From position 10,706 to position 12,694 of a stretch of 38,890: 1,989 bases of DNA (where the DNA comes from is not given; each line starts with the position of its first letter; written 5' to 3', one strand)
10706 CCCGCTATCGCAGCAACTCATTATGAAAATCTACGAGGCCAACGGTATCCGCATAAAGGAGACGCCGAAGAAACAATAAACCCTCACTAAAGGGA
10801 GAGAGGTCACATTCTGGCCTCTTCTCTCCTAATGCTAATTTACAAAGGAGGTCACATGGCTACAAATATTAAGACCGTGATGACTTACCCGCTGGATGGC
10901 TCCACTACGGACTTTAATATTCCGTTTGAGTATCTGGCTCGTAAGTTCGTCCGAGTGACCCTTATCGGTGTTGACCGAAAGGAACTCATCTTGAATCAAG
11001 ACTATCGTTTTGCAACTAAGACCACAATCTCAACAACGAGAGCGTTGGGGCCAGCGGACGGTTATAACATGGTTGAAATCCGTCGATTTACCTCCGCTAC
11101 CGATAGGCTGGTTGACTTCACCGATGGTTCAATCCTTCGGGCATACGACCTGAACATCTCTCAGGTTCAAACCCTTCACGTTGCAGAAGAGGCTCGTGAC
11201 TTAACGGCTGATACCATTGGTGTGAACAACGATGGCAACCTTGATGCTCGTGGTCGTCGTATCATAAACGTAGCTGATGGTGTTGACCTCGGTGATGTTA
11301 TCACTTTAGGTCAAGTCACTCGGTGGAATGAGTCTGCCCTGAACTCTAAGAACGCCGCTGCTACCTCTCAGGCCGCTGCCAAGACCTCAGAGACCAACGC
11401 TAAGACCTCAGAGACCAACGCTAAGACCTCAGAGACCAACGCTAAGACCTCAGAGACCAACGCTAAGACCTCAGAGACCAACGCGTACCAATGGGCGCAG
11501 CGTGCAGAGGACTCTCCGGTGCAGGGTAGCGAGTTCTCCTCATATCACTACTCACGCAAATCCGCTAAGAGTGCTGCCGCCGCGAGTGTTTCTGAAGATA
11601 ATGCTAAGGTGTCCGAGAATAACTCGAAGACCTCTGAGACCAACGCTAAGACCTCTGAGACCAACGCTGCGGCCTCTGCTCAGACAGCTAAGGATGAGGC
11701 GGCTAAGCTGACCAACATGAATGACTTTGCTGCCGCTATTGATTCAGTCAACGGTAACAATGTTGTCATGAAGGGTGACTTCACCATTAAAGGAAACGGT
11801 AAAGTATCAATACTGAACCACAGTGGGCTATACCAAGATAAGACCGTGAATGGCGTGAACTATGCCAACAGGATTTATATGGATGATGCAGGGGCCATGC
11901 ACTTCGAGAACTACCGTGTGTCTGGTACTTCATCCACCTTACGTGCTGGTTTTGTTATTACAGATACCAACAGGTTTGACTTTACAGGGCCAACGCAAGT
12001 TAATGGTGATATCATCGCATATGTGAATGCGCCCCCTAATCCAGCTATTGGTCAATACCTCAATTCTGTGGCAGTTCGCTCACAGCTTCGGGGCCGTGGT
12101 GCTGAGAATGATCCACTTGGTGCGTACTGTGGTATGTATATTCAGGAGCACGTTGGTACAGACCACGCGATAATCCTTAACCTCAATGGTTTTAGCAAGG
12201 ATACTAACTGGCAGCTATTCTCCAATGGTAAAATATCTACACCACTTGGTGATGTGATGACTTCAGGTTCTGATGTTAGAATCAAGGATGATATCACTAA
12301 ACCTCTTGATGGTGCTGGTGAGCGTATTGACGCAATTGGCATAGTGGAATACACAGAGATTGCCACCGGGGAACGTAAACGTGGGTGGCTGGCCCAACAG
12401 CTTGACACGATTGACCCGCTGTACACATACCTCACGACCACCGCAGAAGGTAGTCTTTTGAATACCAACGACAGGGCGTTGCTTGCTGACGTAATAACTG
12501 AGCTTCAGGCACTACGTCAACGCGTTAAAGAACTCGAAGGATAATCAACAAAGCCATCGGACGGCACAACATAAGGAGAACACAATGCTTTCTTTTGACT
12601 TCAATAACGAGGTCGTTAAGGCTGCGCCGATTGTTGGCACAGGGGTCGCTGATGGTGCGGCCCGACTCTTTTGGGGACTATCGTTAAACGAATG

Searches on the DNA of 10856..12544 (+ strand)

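Call 6: search_dna_similar(query=window:10856-12544:+, collection=phages, mode=near, max_rows=40)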
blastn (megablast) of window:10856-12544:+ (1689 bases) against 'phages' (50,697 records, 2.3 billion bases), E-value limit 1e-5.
Records with a match: 123; places in all: 140; records where one place covers at least 80% of the query: 2.
Best place of each record, by identity: 95-99% 1; 90-95% 11; 80-90% 96; 60-80% 15.
By first word of the organism name: Klebsiella 39; Yersinia 22; Erwinia 7; Enterobacter 7; Serratia 7; Escherichia 6; Salmonella 6; Shigella 6; Citrobacter 6; Dickeya 5; and 3 more.
By host as written in the record: Klebsiella pneumoniae 24; - 24; Erwinia pyrifoliae 6; Enterobacter cloacae 5; Shigella sp. 5; Escherichia coli 4; Citrobacter freundii CF5 4; Pantoea deleyi 3; and 31 more.
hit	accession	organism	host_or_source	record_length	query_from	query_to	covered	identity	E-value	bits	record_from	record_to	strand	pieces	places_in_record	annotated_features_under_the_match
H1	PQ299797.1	Klebsiella phage Poynor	Klebsiella pneumoniae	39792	1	1689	100%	95.1%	0e+0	2627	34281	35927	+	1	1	tail fiber protein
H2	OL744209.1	Pantoea phage vB_PdeP_F1M1C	Pantoea deleyi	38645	1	1584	94%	93.6%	0e+0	2340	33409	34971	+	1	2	non-contractile tail fiber protein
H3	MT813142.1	Klebsiella phage NL_ZS_3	Klebsiella pneumoniae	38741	1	875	52%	84.2%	0e+0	832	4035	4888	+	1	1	non-contractile tail fiber protein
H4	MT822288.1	Erwinia phage pEp_SNUABM_12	Erwinia pyrifoliae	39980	13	945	55%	78.2%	4e-159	568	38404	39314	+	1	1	putative tail fiber protein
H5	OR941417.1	Escherichia phage RCF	Escherichia coli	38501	1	875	52%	82.5%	0e+0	749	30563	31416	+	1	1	tail fiber protein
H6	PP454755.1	Klebsiella phage vB_KpP_GP-5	Klebsiella pneumoniae KP411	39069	1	875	52%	82.2%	0e+0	732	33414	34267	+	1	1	tail fibers protein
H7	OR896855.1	Klebsiella phage Keithstache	Klebsiella pneumoniae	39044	1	875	52%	82.1%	0e+0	726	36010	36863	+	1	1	tail fiber protein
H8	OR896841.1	Klebsiella phage GlastosBack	Klebsiella pneumoniae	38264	1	812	48%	85.0%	2e-176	847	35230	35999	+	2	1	tail fiber protein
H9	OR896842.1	Klebsiella phage Bobalons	Klebsiella pneumoniae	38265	1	812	48%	85.0%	2e-176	847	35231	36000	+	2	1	tail fiber protein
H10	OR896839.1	Salmonella phage S147_CPL00262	Escherichia coli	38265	1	812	48%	85.0%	2e-176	847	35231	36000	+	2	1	tail fiber protein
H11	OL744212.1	Pantoea phage vB_PdeP_F2M1C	Pantoea deleyi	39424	1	812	48%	84.5%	5e-168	825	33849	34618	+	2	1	non-contractile tail fiber protein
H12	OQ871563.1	Dickeya phage W2B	Dickeya solani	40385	13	887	52%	77.9%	1e-143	516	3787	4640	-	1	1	tail fiber protein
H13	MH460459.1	Dickeya phage vB_DsoP_JA10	Dickeya solani MK10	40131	13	884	52%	78.1%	3e-145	521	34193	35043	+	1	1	putative tail fiber protein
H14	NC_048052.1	Dickeya phage vB_DsoP_JA10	Dickeya solani MK10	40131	13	884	52%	78.1%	3e-145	521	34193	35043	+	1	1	tail fiber protein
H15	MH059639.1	Dickeya phage Ninurta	Dickeya solani DSM 28711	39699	13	886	52%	77.8%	5e-143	514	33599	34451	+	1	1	tail fibers protein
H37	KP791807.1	Enterobacter phage E-4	Enterobacter cloacae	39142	1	492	29%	87.0%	3e-155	555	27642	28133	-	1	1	tail fibers protein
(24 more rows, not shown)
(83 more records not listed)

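Call 35: get_annotated_region(hit=H37, flank=5000)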
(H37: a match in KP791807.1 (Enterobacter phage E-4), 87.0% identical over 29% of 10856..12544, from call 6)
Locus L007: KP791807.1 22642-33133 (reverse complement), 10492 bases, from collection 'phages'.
description: Enterobacter phage E-4, complete genome.
organism: Enterobacter phage E-4 (NCBI taxid 1636315)
taxonomy: Viruses; Duplodnaviria; Heunggongvirae; Uroviricota; Caudoviricetes; Autographiviridae; Studiervirinae; Teetrevirus
host: Enterobacter cloacae; source: -; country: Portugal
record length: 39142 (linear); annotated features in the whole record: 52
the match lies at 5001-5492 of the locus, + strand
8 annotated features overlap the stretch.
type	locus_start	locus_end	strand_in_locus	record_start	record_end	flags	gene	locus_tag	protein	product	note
CDS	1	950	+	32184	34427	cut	-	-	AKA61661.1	protein inside capsid C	-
CDS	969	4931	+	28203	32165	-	-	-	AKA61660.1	internal (core) protein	-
CDS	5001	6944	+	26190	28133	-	-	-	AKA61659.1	tail fibers protein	-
CDS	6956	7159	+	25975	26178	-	-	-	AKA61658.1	holin class II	-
CDS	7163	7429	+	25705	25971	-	-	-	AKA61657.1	DNA packaging protein A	DNA packaging protein A, T7-like gp18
CDS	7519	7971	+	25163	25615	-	-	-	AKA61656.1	endopeptidase Rz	-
CDS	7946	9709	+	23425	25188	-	-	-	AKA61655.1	DNA packaging protein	-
CDS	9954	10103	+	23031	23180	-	-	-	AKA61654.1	hypothetical protein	-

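Call 36: get_annotated_region(hit=H3, flank=3000)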
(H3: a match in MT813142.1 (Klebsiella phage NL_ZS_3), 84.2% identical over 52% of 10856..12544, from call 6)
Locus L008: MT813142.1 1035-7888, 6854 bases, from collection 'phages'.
description: Klebsiella phage NL_ZS_3, complete genome.
organism: Klebsiella phage NL_ZS_3 (NCBI taxid 2769332)
taxonomy: Viruses; Duplodnaviria; Heunggongvirae; Uroviricota; Caudoviricetes; Autographiviridae; Studiervirinae; Teetrevirus
host: Klebsiella pneumoniae; source: -; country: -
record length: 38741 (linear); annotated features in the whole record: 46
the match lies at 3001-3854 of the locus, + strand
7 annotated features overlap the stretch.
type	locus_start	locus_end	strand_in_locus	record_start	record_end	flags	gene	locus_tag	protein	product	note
CDS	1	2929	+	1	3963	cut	-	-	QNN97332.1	DNA ejectosome component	Phage DNA ejectosome component Gp16, peptidoglycan lytic exotransglycosylase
CDS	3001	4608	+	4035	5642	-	-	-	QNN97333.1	non-contractile tail fiber protein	Phage non-contractile tail fiber protein Gp17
CDS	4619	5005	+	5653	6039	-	-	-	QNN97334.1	hypothetical protein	-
CDS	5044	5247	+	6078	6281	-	-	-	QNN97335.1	class II holin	Phage holin, class II Gp17.5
CDS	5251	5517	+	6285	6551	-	-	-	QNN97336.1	terminase small subunit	Phage terminase small subunit Gp18, DNA packaging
CDS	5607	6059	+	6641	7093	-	-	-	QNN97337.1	endopeptidase Rz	-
CDS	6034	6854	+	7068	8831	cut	-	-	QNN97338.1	terminase large subunit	Phage terminase large subunit Gp19, DNA packaging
